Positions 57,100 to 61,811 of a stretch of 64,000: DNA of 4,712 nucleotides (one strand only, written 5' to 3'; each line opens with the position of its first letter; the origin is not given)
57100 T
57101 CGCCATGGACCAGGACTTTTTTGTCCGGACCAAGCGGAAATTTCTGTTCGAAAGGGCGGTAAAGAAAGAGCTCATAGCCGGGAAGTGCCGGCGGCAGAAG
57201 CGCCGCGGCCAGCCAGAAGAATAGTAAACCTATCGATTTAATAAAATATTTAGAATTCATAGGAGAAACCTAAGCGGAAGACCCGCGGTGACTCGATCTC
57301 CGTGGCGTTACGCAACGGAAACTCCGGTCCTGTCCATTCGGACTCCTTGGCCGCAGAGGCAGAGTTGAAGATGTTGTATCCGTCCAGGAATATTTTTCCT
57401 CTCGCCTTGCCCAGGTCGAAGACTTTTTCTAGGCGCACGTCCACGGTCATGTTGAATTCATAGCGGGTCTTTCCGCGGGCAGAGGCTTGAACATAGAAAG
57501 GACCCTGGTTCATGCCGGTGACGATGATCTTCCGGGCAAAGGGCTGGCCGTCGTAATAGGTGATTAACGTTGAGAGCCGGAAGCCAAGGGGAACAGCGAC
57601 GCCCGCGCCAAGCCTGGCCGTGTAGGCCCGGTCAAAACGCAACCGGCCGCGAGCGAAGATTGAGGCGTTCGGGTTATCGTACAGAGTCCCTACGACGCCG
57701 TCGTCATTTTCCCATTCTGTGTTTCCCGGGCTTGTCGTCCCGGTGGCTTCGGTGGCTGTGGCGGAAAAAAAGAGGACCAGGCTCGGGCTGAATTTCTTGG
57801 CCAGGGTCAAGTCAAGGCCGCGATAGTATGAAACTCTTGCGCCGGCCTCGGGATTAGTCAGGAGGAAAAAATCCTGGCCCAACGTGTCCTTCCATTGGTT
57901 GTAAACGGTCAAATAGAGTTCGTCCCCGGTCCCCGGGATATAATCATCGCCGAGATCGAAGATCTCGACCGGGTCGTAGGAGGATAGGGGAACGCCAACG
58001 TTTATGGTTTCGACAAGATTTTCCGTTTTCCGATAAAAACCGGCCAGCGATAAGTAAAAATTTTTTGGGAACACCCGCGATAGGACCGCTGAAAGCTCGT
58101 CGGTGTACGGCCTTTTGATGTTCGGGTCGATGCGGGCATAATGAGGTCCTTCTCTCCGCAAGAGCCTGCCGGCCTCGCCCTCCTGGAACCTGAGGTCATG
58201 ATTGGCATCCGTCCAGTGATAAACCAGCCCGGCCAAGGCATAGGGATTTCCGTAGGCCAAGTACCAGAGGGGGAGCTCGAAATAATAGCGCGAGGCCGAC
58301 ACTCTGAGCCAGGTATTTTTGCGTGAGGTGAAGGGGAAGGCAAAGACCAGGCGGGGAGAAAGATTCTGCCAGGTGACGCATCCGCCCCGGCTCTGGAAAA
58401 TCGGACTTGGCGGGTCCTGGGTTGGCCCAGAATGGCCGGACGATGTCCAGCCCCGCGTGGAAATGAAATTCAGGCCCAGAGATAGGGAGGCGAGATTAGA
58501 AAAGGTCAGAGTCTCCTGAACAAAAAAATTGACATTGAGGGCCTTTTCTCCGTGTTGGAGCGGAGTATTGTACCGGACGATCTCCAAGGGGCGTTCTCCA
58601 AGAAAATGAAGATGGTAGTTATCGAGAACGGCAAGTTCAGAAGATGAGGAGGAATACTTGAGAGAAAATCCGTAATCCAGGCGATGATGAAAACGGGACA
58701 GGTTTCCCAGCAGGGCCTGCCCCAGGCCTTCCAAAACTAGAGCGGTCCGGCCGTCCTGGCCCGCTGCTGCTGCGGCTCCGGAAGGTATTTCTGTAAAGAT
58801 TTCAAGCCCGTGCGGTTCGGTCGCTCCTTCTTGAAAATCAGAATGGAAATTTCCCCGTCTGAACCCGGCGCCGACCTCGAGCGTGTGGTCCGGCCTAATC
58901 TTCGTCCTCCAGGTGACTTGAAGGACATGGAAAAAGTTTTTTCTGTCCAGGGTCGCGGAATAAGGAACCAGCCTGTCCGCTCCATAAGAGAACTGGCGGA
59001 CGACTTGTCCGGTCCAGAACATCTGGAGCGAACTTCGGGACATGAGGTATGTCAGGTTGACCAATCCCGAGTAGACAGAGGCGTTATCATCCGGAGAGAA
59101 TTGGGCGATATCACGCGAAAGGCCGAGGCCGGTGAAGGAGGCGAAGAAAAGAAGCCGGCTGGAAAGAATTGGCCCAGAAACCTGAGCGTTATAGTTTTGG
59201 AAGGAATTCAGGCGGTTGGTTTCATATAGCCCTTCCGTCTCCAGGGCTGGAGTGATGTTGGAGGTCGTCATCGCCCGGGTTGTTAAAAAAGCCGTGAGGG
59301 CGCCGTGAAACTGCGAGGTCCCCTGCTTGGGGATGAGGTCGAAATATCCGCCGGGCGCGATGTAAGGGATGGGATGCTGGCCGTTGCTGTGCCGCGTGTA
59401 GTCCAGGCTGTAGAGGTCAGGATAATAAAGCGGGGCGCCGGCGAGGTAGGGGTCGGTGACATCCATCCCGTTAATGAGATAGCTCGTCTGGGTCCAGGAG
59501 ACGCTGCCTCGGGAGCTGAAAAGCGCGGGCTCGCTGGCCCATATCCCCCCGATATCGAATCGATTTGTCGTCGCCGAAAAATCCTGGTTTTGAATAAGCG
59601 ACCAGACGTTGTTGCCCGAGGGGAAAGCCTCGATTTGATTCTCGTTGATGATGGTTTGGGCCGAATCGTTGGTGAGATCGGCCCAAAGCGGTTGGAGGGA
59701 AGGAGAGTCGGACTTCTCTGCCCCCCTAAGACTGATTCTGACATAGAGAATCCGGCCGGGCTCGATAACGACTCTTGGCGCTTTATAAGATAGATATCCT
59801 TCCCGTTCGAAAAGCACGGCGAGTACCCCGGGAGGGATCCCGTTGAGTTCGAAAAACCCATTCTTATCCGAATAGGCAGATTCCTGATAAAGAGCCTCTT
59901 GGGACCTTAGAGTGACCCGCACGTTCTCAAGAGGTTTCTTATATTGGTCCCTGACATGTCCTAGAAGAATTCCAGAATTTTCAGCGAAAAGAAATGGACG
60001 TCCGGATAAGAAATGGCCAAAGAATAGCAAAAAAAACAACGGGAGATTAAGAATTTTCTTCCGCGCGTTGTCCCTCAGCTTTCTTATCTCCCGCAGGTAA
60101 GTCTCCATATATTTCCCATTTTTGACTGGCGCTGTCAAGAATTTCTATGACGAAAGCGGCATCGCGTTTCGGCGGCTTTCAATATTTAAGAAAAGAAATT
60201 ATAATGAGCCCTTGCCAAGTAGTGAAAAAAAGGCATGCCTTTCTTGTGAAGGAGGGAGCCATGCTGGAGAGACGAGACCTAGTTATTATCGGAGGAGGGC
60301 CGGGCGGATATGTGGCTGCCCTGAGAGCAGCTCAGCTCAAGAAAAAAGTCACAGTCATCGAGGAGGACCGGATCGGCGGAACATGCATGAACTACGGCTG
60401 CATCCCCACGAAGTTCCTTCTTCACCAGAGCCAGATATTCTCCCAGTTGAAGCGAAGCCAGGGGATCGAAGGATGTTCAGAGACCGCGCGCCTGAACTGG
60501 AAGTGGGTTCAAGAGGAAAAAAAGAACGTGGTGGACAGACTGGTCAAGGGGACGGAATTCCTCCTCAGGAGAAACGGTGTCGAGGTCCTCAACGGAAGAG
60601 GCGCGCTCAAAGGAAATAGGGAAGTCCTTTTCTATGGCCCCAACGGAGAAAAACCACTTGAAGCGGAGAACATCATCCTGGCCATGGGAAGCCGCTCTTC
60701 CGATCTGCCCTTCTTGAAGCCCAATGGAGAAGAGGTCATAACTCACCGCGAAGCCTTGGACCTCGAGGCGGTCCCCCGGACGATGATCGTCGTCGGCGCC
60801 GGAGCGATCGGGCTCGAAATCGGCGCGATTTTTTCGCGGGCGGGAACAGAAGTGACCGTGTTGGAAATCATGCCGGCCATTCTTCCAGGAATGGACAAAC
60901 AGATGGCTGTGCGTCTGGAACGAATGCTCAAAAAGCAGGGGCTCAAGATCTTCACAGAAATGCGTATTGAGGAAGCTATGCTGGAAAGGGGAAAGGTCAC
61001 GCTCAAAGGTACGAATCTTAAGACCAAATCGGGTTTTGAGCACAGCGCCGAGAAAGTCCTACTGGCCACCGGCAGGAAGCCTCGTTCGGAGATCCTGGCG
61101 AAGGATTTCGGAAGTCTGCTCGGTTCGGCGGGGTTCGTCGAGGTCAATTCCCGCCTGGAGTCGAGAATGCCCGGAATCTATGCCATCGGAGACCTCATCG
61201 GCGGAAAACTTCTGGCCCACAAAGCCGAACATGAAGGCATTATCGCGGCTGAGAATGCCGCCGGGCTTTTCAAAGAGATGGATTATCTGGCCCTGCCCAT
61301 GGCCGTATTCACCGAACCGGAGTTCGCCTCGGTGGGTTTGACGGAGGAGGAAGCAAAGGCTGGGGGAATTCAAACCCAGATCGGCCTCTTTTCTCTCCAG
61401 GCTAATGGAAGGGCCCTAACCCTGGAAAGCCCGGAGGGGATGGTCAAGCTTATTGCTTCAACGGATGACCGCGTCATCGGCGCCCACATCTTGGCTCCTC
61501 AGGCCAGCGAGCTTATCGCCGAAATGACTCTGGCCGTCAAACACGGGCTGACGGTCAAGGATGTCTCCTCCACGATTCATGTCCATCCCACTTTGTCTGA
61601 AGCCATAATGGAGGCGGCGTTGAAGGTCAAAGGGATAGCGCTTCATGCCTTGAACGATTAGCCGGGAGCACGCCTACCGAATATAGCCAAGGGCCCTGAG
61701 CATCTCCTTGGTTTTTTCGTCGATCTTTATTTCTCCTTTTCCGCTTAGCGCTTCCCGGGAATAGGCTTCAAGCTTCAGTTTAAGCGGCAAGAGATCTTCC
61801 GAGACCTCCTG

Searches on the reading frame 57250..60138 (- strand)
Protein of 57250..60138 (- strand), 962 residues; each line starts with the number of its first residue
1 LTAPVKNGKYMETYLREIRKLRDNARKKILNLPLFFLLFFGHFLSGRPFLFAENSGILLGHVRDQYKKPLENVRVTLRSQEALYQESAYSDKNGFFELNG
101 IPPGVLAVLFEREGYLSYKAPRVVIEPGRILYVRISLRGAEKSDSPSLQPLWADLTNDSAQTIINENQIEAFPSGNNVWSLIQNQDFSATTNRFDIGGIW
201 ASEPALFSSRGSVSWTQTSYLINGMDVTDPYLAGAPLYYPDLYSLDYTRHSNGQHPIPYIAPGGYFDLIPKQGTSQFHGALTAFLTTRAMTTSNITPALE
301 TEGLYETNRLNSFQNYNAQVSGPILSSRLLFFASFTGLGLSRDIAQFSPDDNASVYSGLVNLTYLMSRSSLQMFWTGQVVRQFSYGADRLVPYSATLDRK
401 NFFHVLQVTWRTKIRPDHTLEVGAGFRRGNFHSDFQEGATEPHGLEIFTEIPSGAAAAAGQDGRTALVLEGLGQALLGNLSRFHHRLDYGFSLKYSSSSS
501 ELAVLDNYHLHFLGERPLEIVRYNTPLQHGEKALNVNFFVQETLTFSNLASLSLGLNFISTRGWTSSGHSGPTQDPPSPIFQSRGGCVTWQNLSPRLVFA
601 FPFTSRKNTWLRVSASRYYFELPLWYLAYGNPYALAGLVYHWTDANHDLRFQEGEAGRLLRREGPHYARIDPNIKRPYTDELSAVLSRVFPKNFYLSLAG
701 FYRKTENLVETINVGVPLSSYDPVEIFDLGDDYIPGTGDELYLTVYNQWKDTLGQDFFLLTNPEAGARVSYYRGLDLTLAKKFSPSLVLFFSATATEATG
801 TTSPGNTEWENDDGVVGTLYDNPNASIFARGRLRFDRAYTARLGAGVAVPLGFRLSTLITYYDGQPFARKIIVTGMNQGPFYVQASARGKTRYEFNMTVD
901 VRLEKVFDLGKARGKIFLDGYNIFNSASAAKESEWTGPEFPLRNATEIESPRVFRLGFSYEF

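Call 16: search_protein_families(library=pfam, proteins=[window:57250-60138:-], max_evalue=0.001)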
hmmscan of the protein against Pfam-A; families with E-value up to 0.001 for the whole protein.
window:57250-60138:- (962 aa): 2 families
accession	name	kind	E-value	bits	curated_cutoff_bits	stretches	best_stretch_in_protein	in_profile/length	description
PF13620.12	CarboxypepD_reg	-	3.3e-12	47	32.3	1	59-137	3-81/82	Carboxypeptidase regulatory-like domain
PF13715.12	CarbopepD_reg_2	-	0.00076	19.9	32.2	0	60-119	3-59/88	CarboxypepD_reg-like domain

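Call 39: search_protein_families(library=ncbifam, proteins=[window:57250-60138:-], max_evalue=0.001)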
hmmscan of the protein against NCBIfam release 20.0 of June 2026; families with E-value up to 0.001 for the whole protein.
window:57250-60138:- (962 aa): 0 families

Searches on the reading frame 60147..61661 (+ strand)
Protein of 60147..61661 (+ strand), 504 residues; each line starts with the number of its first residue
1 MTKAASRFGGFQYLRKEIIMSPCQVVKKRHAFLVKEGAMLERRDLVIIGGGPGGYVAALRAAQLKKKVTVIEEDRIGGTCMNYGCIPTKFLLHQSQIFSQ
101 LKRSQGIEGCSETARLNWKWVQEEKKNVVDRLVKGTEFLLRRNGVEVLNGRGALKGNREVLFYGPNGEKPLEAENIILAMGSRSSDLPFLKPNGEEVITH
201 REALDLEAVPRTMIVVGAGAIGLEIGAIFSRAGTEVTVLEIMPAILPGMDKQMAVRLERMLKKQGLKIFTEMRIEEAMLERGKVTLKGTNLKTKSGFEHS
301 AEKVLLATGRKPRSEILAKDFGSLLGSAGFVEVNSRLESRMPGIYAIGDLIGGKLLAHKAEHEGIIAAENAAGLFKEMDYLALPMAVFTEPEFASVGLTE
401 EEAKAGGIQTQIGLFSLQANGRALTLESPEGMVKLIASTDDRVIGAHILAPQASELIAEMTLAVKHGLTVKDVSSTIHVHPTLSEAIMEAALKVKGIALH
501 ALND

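Call 16: search_protein_families(library=pfam, proteins=[window:60147-61661:+], max_evalue=0.001)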
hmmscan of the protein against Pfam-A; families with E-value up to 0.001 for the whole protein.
window:60147-61661:+ (504 aa): 14 families
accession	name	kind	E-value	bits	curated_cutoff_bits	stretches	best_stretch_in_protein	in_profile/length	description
PF07992.20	Pyr_redox_2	-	1.4e-62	212.3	26.1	1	44-364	2-291/291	Pyridine nucleotide-disulphide oxidoreductase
PF02852.28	Pyr_redox_dim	-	1.9e-34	118.6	25.3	1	384-491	2-110/110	Pyridine nucleotide-disulphide oxidoreductase, dimerisation domain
PF00070.33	Pyr_redox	-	1e-19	71.3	22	1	213-282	2-71/82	Pyridine nucleotide-disulphide oxidoreductase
PF13738.12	Pyr_redox_3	-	3.5e-12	46.6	30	1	46-348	1-305/305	Pyridine nucleotide-disulphide oxidoreductase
PF01266.30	DAO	-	3.2e-10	40.5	27.9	1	44-79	1-38/353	FAD dependent oxidoreductase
PF13450.12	NAD_binding_8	-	4.2e-09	37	21.9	1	47-83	1-38/68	NAD(P)-binding Rossmann-like domain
PF03486.20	HI0933_like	-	4.9e-09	36.4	50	1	44-75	2-33/244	HI0933-like protein Rossmann domain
PF12831.13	FAD_oxidored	-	5.5e-07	29.7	27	1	44-103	1-66/416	FAD dependent oxidoreductase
PF01134.28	GIDA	-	6.7e-07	29.1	22.1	1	44-106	1-61/391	Glucose inhibited division protein A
PF00890.30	FAD_binding_2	-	6.5e-06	26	20.4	1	44-74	1-31/414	FAD binding domain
PF02737.24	3HCDH_N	-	1e-05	25.9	22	1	214-273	3-59/180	3-hydroxyacyl-CoA dehydrogenase, NAD binding domain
PF01946.23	Thi4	-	5.6e-05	22.9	26.2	0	42-79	17-56/235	Thi4 family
PF01262.27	AlaDh_PNT_C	-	0.00034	20.6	23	0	210-258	28-77/214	Alanine dehydrogenase/PNT, C-terminal domain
PF01494.25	FAD_binding_3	-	0.00098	18.9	22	0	214-284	5-68/349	FAD binding domain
